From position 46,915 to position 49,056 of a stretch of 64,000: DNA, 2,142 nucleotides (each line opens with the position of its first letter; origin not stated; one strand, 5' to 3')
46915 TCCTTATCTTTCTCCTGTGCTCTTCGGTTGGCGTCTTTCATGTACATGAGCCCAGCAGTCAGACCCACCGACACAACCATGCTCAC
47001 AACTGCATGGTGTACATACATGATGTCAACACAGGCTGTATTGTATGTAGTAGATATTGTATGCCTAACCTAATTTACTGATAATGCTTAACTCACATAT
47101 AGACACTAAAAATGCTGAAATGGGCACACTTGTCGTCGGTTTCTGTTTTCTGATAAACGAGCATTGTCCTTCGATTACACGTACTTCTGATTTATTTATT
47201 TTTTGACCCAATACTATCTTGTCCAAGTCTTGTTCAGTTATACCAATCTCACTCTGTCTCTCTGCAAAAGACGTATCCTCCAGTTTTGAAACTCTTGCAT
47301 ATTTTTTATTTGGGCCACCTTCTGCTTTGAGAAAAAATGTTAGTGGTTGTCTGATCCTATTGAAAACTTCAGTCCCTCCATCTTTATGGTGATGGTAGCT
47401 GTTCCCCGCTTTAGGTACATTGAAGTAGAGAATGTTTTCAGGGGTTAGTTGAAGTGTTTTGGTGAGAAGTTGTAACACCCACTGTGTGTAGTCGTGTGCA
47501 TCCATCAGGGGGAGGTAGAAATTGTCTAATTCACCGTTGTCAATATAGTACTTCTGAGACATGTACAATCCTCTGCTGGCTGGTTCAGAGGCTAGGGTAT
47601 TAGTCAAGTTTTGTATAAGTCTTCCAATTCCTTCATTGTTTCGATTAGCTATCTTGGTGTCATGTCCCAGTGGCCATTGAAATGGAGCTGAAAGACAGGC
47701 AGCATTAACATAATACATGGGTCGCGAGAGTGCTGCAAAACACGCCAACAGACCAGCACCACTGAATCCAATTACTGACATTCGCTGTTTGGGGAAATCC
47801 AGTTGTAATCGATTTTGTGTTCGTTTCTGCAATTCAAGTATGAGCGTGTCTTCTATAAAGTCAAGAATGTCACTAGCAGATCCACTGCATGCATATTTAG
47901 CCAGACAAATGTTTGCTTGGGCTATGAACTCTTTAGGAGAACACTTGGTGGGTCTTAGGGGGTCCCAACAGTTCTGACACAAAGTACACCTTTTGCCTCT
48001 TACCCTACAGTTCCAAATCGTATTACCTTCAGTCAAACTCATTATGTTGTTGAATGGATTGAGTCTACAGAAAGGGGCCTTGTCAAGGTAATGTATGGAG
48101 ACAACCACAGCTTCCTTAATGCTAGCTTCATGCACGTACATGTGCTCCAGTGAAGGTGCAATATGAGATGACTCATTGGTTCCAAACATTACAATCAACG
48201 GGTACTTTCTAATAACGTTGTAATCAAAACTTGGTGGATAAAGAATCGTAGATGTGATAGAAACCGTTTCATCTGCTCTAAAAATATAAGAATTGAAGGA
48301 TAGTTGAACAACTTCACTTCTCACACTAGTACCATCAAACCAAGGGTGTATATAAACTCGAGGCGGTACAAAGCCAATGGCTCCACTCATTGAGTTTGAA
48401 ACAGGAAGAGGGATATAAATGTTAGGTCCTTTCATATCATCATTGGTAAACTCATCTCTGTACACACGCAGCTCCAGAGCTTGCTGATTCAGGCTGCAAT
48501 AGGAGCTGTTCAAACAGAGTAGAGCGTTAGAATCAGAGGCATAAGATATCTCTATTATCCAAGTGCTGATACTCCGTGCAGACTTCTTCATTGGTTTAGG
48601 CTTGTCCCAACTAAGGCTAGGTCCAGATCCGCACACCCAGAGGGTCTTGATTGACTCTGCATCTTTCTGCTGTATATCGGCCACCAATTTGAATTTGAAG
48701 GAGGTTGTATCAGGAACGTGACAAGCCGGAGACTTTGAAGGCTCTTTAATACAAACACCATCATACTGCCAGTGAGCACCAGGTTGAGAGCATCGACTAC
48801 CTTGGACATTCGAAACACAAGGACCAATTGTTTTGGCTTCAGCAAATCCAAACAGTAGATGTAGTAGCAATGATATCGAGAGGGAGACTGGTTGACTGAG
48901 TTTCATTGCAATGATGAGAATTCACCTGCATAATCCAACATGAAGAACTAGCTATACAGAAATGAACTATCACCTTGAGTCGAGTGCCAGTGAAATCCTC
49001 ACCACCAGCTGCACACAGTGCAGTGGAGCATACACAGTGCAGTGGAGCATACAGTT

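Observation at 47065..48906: Intronless secreted CBM20-plus-esterase gene embedded among intron-rich genes, a possible horizontally acquired or retroposed gene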

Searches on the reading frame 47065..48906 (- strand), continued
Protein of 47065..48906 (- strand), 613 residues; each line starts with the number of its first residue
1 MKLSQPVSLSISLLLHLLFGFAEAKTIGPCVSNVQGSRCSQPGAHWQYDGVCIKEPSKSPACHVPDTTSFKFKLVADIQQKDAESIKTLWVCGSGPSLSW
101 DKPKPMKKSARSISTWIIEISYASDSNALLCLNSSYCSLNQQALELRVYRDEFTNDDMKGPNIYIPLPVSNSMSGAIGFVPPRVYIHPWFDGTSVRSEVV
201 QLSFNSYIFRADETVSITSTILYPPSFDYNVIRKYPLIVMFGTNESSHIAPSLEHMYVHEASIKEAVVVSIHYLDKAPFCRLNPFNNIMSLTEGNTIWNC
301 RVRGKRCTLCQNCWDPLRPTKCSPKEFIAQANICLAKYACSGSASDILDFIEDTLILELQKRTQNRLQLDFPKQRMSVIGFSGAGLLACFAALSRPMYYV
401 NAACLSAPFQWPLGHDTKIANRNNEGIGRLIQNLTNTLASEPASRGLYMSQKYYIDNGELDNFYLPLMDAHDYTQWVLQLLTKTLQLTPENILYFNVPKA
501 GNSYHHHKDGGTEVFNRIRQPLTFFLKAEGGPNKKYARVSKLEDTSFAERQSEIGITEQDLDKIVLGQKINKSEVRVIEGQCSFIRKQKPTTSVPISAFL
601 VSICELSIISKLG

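Call 63: find_homologous_proteins(query=A5, max_evalue=0.00001)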
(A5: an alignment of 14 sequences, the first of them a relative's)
Query A5 (14 sequences) (663 aa, profile of the alignment): 4 proteins with E <= 0.00001 among 8000 candidates.
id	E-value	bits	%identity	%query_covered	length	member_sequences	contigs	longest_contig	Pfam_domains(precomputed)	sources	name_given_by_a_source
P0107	5.6e-187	641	99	93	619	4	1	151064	-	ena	-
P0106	3.6e-184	632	43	81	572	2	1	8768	PF00756.27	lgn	-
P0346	2.4e-163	563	45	80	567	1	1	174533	PF00756.27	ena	-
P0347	7.1e-141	489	42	77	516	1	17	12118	PF00756.27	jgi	jgi:hypothetical protein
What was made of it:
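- Tried and rejected: The distribution outside Porifera therefore stays unresolved (call 63).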

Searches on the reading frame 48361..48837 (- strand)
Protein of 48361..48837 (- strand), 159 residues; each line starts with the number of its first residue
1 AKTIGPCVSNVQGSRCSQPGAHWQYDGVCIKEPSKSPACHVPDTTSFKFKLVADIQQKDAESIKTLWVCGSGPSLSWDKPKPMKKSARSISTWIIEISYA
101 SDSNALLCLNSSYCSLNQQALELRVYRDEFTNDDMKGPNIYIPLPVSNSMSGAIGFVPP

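Call 48: search_solved_structures(query=A4, max_evalue=10, show_alignments=2)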
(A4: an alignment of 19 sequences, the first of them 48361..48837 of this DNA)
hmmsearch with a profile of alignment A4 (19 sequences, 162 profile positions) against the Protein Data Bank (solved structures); distinct sequences matched with E-value up to 10: 0.
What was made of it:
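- Tried and rejected: With the N-domain profile it gave no hits (call 48).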

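Call 53: predict_structure(alignment_id=A4)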
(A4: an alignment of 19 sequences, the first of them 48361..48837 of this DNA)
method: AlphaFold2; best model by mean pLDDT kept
length: 159 residues; sequences in the alignment: 19
mean_pLDDT: 79.0   pTM: 0.63
mean pLDDT of the five models: 79.0, 77.2, 73.8, 73.2, 69.2
residues with pLDDT >= 90: 28; 70-90: 95; 50-70: 28; < 50: 8
segments of 3 or more residues with pLDDT < 50: 151-154, 156-159
pLDDT, mean of each block of 10 residues (from residue 1): 84 84 78 87 82 81 86 89 90 90 69 70 85 69 70 46
secondary structure, 60 per line:
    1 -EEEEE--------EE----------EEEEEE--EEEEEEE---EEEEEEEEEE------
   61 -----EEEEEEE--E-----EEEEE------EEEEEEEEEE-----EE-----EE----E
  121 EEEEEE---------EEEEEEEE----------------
elements in order: E2-6 E27-32 E35-41 E45-54 E66-72 E81-85 E92-101 E120-126 E136-143

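Call 55: fold_search(model_id=the predicted structure, library=pdb)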
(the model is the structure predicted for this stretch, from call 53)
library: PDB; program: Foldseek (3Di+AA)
matches with E <= 10: 433; with E <= 0.001: 0
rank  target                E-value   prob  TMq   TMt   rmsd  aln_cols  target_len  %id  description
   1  8x8k_C                4.7e-02  0.94  0.30  0.43   5.4       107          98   12  Crystal structure of STBD1 CBM20 domain in complex with maltotetraose (released 2024-09-18)
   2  8x8k_A                7.7e-02  0.90  0.31  0.44   5.1       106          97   11  Crystal structure of STBD1 CBM20 domain in complex with maltotetraose (released 2024-09-18)
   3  1cqy                  8.1e-02  0.95  0.34  0.49   5.0       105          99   12  STARCH BINDING DOMAIN OF BACILLUS CEREUS BETA-AMYLASE (released 1999-08-20)
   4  2qlv_B                1.5e-01  0.98  0.37  0.38  10.3       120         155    8  Crystal structure of the heterotrimer core of the S. cerevisiae AMPK homolog SNF1 (released 2007-09-25)
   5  1vep_A                2.1e-01  0.89  0.33  0.12   5.3       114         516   10  Crystal Structure Analysis of Triple (T47M/Y164E/T328N)/maltose of Bacillus cereus Beta-Amylase at pH 6.5 (released 2005-05-24)
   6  2z0b_C                2.1e-01  0.66  0.31  0.40  11.3       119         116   11  Crystal structure of CBM20 domain of human putative glycerophosphodiester phosphodiesterase 5 (KIAA1434) (released 2008-05-06)
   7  8dek_B                2.3e-01  0.57  0.35  0.15  22.7       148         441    9  The structure of the glycopeptidase catalytic domain including the linker of Amuc_1438 (released 2022-08-31)
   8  3c87_A                2.5e-01  0.85  0.31  0.15   5.1        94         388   15  Crystal structure of the enterobactin esterase FES from Shigella flexneri in the presence of enterobactin (released 2008-02-26)
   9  1ea9_C                2.5e-01  0.57  0.28  0.10   8.8       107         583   11  Cyclomaltodextrinase (released 2002-06-06)
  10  6az5                  2.7e-01  0.69  0.32  0.41   6.1       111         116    9  Crystal structure of CBMd (family CBM41) from Eubacterium rectale Amy13K (released 2017-11-29)
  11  2ya2_A                3.2e-01  0.47  0.24  0.07   7.3       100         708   12  Catalytic Module of the Multi-modular glycogen-degrading pneumococcal virulence factor SpuA in complex with an inhibit (released 2011-04-20)
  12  6xng_A                4.0e-01  0.16  0.23  0.14  14.5       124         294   11  MHC-like protein complex structure (released 2021-11-10)
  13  2cov_G                4.3e-01  0.75  0.30  0.48   6.5       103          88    9  Crystal structure of CBM31 from beta-1,3-xylanase (released 2005-09-13)
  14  8dek_A                4.3e-01  0.41  0.35  0.15  22.8       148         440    9  The structure of the glycopeptidase catalytic domain including the linker of Amuc_1438 (released 2022-08-31)
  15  2cov_D                4.8e-01  0.72  0.30  0.47   6.1       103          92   11  Crystal structure of CBM31 from beta-1,3-xylanase (released 2005-09-13)
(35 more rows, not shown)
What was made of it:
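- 48367..48720 (-): CBM20/CBM48-like beta-sandwich (aa about 63-180), containing the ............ motif (aa 89-100). Foldseek E 0.05-0.3 (call 55).
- On CBM20 / CBM48 fold class: The Foldseek ranking is the same but E is 0.05-0.3 (call 55).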

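Call 57: search_protein_families(library=pfam, alignment_id=A4, max_evalue=10)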
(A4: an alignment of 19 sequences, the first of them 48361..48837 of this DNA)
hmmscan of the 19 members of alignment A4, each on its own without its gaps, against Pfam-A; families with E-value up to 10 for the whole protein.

A. member 1, window:48361-48837:- (159 aa): 0 families

B. families by the number of members that match (of 19 scanned): 5 families
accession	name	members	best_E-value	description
PF11410.13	Antifungal_pept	1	0.034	Antifungal peptide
PF04579.17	Keratin_matx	1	0.13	Keratin, high-sulphur matrix protein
PF22659.2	YycE-like_C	1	0.16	YycE-like C-terminal domain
PF05419.17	GUN4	1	0.17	GUN4-like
PF07735.22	FBA_2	1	0.2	F-box associated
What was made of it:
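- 48367..48720 (-): There is no Pfam or PDB sequence hit (calls 48, 57).
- Tried and rejected: Pfam on 19 isolated N-domains gave nothing relevant (call 57).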
